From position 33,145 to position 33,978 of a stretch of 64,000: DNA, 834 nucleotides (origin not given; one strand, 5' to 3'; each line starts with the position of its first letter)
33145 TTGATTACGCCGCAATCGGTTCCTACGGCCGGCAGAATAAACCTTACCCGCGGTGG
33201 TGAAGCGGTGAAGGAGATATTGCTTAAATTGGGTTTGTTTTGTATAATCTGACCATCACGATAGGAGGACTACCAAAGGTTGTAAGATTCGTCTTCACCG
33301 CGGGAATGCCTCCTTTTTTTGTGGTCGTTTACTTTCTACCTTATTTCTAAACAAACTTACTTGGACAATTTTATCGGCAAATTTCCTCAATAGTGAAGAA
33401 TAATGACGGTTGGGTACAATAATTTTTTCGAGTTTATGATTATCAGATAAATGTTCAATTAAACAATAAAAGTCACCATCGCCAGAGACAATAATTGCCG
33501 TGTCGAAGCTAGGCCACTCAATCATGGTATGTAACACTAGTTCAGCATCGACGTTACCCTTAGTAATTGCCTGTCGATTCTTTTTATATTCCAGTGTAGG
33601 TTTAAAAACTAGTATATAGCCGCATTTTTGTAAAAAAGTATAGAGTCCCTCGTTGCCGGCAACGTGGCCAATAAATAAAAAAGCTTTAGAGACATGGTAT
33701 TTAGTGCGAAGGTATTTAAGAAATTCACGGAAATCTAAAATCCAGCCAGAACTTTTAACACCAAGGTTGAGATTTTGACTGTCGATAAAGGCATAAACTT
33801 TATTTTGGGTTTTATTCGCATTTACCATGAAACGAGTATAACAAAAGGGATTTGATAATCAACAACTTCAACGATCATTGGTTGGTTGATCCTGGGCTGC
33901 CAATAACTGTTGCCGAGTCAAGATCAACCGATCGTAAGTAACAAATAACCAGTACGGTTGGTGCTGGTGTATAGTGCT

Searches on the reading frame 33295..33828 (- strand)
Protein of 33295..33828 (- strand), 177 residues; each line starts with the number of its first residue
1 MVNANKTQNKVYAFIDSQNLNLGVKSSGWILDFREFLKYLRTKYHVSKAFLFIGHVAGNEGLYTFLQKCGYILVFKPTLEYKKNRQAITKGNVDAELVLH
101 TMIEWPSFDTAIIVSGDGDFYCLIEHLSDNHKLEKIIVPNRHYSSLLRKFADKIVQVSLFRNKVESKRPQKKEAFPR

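Call 3: search_protein_families(library=pfam, proteins=[window:33295-33828:-], max_evalue=1)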
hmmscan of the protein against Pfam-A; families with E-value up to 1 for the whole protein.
window:33295-33828:- (177 aa): 2 families
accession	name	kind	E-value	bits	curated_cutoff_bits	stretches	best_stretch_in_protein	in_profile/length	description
PF01936.24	NYN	-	3.3e-15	57.3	24.2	1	10-155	1-142/145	NYN domain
PF06028.17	DUF915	-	0.014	15.2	22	1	25-70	84-125/255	Alpha/beta hydrolase of unknown function (DUF915)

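Call 10: find_encoding_contigs(protein=window:33295-33828:-, flank=10000, max_places=10)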
Protein window:33295-33828:- (177 aa): no gene with exactly this product is on record in the collection.

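Call 14: search_protein_families(library=padloc, proteins=[window:33295-33828:-], max_evalue=1)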
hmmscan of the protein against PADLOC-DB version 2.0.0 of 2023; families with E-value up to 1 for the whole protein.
window:33295-33828:- (177 aa): 2 families
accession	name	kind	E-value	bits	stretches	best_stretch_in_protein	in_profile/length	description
PDLC04163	HEC-09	-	1.3e-07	29.4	1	82-158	99-175/203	-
PDLC01154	NYN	-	1.5e-05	22.5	1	58-160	199-298/310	"LabA-like protein, NYN family nuclease"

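Call 15: search_protein_families(library=phrogs, proteins=[window:33295-33828:-], max_evalue=1)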
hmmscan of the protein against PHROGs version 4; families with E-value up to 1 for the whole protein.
window:33295-33828:- (177 aa): 1 family
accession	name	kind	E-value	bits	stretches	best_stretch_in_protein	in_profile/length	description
phrog_107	-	DNA, RNA and nucleotide metabolism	0.27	11.3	1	107-124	242-259/542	exonuclease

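Call 16: search_protein_families(library=ncbifam, proteins=[window:33295-33828:-], max_evalue=1)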
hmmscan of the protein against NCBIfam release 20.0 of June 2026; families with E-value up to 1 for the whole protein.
window:33295-33828:- (177 aa): 1 family
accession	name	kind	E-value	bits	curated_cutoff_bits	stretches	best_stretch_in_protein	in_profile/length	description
TIGR00288.1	TIGR00288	hypoth_equivalog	0.006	16.4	178.45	1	87-157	83-155/160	TIGR00288 family NYN domain-containing protein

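Call 21: find_homologous_proteins(query=window:33295-33825:-, max_evalue=0.00001)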
Query window:33295-33825:- (176 aa): 8000 proteins with E <= 0.00001 among 8000 candidates; the best 120 are listed.
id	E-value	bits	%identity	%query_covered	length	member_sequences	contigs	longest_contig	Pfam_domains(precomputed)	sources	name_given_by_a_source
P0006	7.2e-114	395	100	100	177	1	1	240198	PF01936.25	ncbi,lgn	-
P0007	1.2e-85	304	83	94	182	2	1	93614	PF01936.25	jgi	-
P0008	2.1e-84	300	81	93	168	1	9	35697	PF01936.25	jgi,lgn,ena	-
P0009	9.8e-84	297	81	92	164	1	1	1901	PF01936.25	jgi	-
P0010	1.9e-83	296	80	93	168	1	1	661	PF01936.25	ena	-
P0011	2.1e-83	296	80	93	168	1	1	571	PF01936.25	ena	-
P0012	1.5e-82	294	80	94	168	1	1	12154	PF01936.25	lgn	-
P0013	4.9e-80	285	78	89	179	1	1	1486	PF01936.25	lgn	-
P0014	6.9e-80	285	78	91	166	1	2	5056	PF01936.25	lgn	-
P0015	1.0e-79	284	80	91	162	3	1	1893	PF01936.25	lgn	-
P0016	1.9e-78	280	80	90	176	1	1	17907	PF01936.25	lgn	-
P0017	6.4e-77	275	76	92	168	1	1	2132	PF01936.25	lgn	-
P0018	1.9e-76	274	76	89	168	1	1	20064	PF01936.25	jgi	-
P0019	2.2e-76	273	70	98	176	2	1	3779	PF01936.25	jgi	-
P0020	7.9e-76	272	74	95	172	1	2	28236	PF01936.25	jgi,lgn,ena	-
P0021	9.8e-76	271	78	91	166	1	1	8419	PF01936.25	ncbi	-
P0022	1.8e-75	270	75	91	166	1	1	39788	PF01936.25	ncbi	-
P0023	4.8e-75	269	75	90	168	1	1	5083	PF01936.25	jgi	jgi:uncharacterized LabA/DUF88 family protein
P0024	8.5e-75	268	75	90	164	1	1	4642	PF01936.25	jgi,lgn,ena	-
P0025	9.9e-75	268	70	97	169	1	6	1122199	PF01936.25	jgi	jgi:uncharacterized LabA/DUF88 family protein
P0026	1.2e-74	268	75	91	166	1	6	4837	PF01936.25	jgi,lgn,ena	-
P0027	1.6e-74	267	75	91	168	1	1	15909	PF01936.25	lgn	-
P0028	2.1e-74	267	72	89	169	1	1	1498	PF01936.25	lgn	-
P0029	3.6e-74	266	73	93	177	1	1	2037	PF01936.25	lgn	-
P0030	4.1e-74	266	70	93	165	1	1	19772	PF01936.25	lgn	-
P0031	5.1e-74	266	70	98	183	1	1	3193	PF01936.25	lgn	-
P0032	1.1e-73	265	73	90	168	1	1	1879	PF01936.25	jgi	-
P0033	2.4e-73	264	72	91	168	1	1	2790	PF01936.25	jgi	jgi:uncharacterized LabA/DUF88 family protein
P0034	6.2e-73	262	75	90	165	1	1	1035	PF01936.25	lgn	-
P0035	8.8e-73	262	73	91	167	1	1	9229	PF01936.25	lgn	-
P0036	1.6e-72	261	73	93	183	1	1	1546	PF01936.25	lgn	-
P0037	2.3e-72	260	71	94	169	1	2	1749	PF01936.25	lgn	-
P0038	2.9e-72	260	73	94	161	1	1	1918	PF01936.25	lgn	-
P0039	3.7e-72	260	72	93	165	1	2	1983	PF01936.25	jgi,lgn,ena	-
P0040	1.1e-71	258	76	88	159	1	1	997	PF01936.25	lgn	-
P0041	1.1e-71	258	73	91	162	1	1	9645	PF01936.25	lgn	-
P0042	2.8e-71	257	71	93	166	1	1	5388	PF01936.25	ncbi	-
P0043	6.7e-71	256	71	90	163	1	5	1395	PF01936.25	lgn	-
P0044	6.7e-71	256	70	94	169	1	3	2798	PF01936.25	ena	-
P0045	1.2e-70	255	71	90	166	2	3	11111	PF01936.25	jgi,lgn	-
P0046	3.5e-70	253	70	90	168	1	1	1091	PF01936.25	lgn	-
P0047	1.4e-69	251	73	90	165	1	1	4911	PF01936.25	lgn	-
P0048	1.6e-69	251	68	91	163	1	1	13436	PF01936.25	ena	-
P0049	1.8e-69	251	73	88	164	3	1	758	PF01936.25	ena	-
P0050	2.7e-69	250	69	92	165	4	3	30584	PF01936.25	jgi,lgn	-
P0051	3.1e-69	250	68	93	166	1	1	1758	PF01936.25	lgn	-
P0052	3.4e-69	250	68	93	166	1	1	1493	PF01936.25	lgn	-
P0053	5.2e-69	249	62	98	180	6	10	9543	PF01936.25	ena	-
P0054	6.2e-69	249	64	94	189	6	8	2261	PF01936.25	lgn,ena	-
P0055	1.0e-68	248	67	94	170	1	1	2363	PF01936.25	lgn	-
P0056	2.8e-68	247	72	84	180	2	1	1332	PF01936.25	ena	-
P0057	2.9e-68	247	69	91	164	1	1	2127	PF01936.25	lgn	-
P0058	3.3e-68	247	69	88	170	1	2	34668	PF01936.25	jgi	jgi:uncharacterized LabA/DUF88 family protein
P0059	4.3e-68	246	67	91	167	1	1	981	PF01936.25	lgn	-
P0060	5.6e-68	246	71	89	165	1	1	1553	PF01936.25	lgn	-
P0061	1.2e-67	245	66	91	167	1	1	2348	PF01936.25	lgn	-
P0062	1.6e-67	245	68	93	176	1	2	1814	PF01936.25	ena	-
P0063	2.4e-67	244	68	94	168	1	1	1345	PF01936.25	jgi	jgi:uncharacterized LabA/DUF88 family protein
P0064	3.1e-67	244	72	89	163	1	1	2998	PF01936.25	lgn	-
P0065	3.8e-67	243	72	89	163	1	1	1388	PF01936.25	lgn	-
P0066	4.7e-67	243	68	91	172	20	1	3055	PF01936.25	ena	-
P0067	5.1e-67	243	65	96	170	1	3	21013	PF01936.25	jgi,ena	-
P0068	5.2e-67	243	69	89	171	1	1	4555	PF01936.25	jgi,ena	-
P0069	5.3e-67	243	68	88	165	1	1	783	PF01936.25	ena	-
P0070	6.3e-67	243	66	93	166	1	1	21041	PF01936.25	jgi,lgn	jgi:uncharacterized LabA/DUF88 family protein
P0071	6.9e-67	243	67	93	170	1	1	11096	PF01936.25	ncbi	-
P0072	8.6e-67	242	70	84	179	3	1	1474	PF01936.25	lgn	-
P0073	9.2e-67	242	69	95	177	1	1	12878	PF01936.25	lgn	-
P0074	1.6e-66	241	65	92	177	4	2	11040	PF01936.25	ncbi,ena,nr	ncbi:MAG: hypothetical protein UX17_C0068G0009 [Parcubacteria group bacterium GW2011_GWC2_45_7]|nr:M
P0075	1.9e-66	241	67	93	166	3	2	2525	PF01936.25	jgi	-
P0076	2.0e-66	241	67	94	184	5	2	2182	PF01936.25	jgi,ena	-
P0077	2.4e-66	241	68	90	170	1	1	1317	PF01936.25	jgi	-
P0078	3.1e-66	240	66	93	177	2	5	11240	PF01936.25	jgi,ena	-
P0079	4.3e-66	240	70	87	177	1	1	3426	PF01936.25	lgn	-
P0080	4.7e-66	240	70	91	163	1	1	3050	PF01936.25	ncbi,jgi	-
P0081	5.4e-66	240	67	90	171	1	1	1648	PF01936.25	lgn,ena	-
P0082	5.7e-66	240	67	90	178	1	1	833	PF01936.25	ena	-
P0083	5.8e-66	240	69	89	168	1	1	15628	PF01936.25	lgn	-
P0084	6.5e-66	239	63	93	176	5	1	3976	PF01936.25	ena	-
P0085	7.4e-66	239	63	94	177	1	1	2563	PF01936.25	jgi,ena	-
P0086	1.1e-65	239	67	93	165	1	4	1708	PF01936.25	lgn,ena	-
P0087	1.2e-65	239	64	93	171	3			PF01936.25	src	-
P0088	1.2e-65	238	65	90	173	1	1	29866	PF01936.25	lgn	-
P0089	1.3e-65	238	67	89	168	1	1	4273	PF01936.25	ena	-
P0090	1.5e-65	238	67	90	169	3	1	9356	PF01936.25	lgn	-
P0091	2.5e-65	237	65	99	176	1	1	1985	PF01936.25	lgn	-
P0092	2.5e-65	237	67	91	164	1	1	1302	PF01936.25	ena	-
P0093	3.1e-65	237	66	91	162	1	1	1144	PF01936.25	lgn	-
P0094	4.1e-65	237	67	91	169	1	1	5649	PF01936.25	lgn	-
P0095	4.3e-65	237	67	95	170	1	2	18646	PF01936.25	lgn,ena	-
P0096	4.8e-65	237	63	93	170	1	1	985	PF01936.25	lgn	-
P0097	5.5e-65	236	65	94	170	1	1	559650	PF01936.25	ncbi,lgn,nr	ncbi:NYN domain-containing protein [Candidatus Dojkabacteria bacterium]|nr:NYN domain-containing pro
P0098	5.7e-65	236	65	92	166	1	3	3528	PF01936.25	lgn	-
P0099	6.2e-65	236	67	91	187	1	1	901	PF01936.25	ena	-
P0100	6.3e-65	236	68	90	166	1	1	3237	PF01936.25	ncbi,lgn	-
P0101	6.7e-65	236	69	91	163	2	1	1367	PF01936.25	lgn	-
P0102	6.9e-65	236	67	93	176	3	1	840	PF01936.25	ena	-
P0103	7.6e-65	236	63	100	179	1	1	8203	PF01936.25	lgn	-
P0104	7.8e-65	236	65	95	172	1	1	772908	PF01936.25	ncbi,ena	-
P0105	8.0e-65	236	65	91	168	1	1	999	PF01936.25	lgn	-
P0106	8.2e-65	236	66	91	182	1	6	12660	PF01936.25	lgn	-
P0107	8.2e-65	236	69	93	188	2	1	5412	PF01936.25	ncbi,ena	-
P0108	8.6e-65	236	69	90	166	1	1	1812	PF01936.25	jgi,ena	-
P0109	1.1e-64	235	68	84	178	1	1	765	PF01936.25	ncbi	-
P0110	1.2e-64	235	66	89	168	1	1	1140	PF01936.25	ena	-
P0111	1.4e-64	235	66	89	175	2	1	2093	PF01936.25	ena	-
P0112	1.7e-64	235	66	91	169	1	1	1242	PF01936.25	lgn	-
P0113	1.8e-64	235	65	95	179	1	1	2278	PF01936.25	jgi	-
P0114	1.8e-64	235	67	91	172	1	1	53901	PF01936.25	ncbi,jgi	ncbi:MAG: NYN domain-containing protein [Patescibacteria group bacterium]|jgi:uncharacterized LabA/D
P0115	2.0e-64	234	69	91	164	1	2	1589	PF01936.25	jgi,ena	-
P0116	2.1e-64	234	65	87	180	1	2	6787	PF01936.25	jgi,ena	-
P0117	2.2e-64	234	66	94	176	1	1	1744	PF01936.25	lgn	-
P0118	2.3e-64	234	67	89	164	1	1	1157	PF01936.25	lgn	-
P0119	2.4e-64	234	66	93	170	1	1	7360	PF01936.25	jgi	-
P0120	2.6e-64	234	64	93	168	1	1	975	PF01936.25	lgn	-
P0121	2.7e-64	234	68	91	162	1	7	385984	PF01936.25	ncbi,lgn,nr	ncbi:NYN domain-containing protein [Candidatus Daviesbacteria bacterium]|nr:NYN domain-containing pr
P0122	2.7e-64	234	67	94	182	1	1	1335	PF01936.25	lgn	-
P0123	2.9e-64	234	66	91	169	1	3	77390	PF01936.25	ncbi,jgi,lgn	-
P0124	3.1e-64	234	63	93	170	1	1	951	PF01936.25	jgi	-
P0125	3.3e-64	234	65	89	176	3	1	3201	PF01936.25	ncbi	ncbi:MAG: NYN domain-containing protein [Patescibacteria group bacterium]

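Call 22: find_encoding_contigs(protein=P0007, flank=8000, max_places=3)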
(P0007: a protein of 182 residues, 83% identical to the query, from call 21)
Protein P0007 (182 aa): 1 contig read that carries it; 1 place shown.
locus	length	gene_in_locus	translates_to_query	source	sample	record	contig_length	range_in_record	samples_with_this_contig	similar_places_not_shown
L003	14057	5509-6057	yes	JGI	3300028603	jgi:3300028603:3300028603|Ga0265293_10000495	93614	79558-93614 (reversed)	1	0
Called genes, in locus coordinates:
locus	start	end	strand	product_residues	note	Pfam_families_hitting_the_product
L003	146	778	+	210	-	PF07853:DUF1648, PF13630:SdpI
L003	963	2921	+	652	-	-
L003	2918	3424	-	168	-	PF01936:NYN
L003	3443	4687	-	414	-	PF07995:GSDH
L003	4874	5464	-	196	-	PF02245:Pur_DNA_glyco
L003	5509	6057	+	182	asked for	PF01936:NYN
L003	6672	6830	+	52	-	-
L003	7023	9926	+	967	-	PF10096:DUF2334, PF13641:Glyco_tranf_2_3, PF13632:Glyco_trans_2_3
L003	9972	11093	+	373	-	PF02350:Epimerase_2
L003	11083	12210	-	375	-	PF02156:Glyco_hydro_26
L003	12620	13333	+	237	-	PF13189:Cytidylate_kin2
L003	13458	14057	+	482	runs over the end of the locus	PF26314:MptA_B_family, PF09594:GT87 (weak)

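Call 23: find_encoding_contigs(protein=P0008, flank=8000, max_places=3)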
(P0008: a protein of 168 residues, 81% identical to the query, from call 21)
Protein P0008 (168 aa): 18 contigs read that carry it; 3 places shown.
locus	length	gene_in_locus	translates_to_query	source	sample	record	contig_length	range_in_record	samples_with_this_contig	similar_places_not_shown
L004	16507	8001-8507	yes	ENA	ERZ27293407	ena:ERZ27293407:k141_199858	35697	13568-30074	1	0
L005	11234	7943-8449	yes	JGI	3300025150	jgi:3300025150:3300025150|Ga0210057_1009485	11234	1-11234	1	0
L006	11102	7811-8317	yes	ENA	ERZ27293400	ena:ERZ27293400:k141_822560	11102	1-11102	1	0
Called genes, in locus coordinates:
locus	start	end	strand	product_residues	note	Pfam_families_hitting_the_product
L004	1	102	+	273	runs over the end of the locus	PF13276:HTH_21, PF00665:rve, PF13683:rve_3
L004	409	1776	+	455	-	-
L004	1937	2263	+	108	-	-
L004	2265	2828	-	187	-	PF08207:EFP_N, PF01132:EFP, PF09285:Elong-fact-P_C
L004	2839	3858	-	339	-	PF00152:tRNA-synt_2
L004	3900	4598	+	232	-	PF01479:S4, PF00849:PseudoU_synth_2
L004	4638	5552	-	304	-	PF00248:Aldo_ket_red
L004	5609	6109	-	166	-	PF04073:tRNA_edit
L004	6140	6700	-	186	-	PF02769:AIRS_C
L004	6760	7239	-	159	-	PF00586:AIRS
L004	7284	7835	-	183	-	PF09335:VTT_dom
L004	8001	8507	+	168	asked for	PF01936:NYN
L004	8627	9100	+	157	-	PF01243:PNPOx_N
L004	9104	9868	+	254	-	-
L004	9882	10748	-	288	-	PF04055:Radical_SAM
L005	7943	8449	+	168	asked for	PF01936:NYN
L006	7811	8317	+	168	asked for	PF01936:NYN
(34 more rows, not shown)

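Call 24: find_encoding_contigs(protein=P0025, flank=8000, max_places=3)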
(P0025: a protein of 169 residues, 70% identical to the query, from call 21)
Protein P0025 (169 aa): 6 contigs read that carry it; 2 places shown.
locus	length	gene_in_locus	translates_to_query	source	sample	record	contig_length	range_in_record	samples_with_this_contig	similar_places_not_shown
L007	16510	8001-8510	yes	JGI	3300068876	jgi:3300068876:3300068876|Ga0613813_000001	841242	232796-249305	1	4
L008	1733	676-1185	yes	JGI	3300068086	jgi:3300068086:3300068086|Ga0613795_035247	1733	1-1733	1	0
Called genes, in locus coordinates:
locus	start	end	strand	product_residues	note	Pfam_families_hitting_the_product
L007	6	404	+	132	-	PF00411:Ribosomal_S11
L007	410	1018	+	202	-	PF00163:Ribosomal_S4, PF01479:S4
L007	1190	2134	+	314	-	PF01193:RNA_pol_L, PF01000:RNA_pol_A_bac, PF03118:RNA_pol_A_CTD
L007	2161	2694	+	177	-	PF01196:Ribosomal_L17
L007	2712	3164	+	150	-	PF00572:Ribosomal_L13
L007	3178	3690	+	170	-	PF00380:Ribosomal_S9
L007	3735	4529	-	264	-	PF06182:ABC2_membrane_6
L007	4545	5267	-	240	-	PF06182:ABC2_membrane_6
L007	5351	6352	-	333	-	PF00005:ABC_tran, PF13304:AAA_21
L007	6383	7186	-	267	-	PF06182:ABC2_membrane_6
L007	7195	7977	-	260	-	PF01061:ABC2_membrane, PF06182:ABC2_membrane_6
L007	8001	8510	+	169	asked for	PF01936:NYN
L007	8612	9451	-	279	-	PF06182:ABC2_membrane_6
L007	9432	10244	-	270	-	PF06182:ABC2_membrane_6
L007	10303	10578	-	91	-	PF00216:Bac_DNA_binding, PF18291:HU-HIG (weak)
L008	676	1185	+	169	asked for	PF01936:NYN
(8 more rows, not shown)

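Call 46: find_related_loci(query=A4, collection=metagenome_contigs, flank=5000)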
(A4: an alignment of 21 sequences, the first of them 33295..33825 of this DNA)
Query A4 (176 aa) in metagenome_contigs; peptide patterns used: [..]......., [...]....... (x = any residue, [..] = any of these).
600 stretches matched a pattern (row limit reached: there are more); 569 encode a relative of the query (tblastn E <= 1e-3); the best 80 are kept; 80 distinct loci.
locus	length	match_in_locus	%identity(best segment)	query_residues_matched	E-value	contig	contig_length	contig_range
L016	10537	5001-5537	63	11-176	2e-72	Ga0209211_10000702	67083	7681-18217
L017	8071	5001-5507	64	5-176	9e-70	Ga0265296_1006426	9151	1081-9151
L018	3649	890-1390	66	5-170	1e-68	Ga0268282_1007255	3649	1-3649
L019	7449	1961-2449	64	5-167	2e-68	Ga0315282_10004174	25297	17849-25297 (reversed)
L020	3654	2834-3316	64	10-168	3e-68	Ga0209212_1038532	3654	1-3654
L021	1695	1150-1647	61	2-167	3e-70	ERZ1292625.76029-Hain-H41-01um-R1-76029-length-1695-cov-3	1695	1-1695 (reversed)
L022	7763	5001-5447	71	11-159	1e-67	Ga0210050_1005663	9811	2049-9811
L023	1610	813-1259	71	11-159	1e-70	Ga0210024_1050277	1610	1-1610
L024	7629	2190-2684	61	6-168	3e-67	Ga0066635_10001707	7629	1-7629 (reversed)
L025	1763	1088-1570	62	7-167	1e-69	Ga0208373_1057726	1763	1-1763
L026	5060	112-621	63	6-175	3e-67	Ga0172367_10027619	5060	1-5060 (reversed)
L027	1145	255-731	62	11-169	2e-71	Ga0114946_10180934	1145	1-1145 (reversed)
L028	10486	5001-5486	64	8-167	7e-67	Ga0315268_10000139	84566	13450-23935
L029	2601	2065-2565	63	9-173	3e-67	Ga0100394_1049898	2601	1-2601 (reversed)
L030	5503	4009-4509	63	9-173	1e-66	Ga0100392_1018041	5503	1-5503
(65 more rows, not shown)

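Call 78: search_solved_structures(query=window:33295-33825:-, max_evalue=0.001)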
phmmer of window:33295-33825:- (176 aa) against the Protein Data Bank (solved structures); distinct sequences matched with E-value up to 0.001: 1.
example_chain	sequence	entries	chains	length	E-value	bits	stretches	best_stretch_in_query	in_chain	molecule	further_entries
2qip_A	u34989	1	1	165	3.7e-07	33.4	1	8-153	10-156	Protein of unknown function VPA0982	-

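Call 89: find_related_loci(query=A4, collection=viral_contigs, flank=5000)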
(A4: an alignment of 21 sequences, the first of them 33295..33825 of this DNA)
Query A4 (176 aa) in viral_contigs; peptide patterns used: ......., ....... (x = any residue, [..] = any of these).
45 stretches matched a pattern; 2 encode a relative of the query (tblastn E <= 1e-3); 2 distinct loci.
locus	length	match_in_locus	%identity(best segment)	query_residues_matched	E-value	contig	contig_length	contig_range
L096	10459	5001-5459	57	11-166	1e-55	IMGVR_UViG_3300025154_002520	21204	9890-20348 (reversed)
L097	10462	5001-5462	56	11-166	4e-53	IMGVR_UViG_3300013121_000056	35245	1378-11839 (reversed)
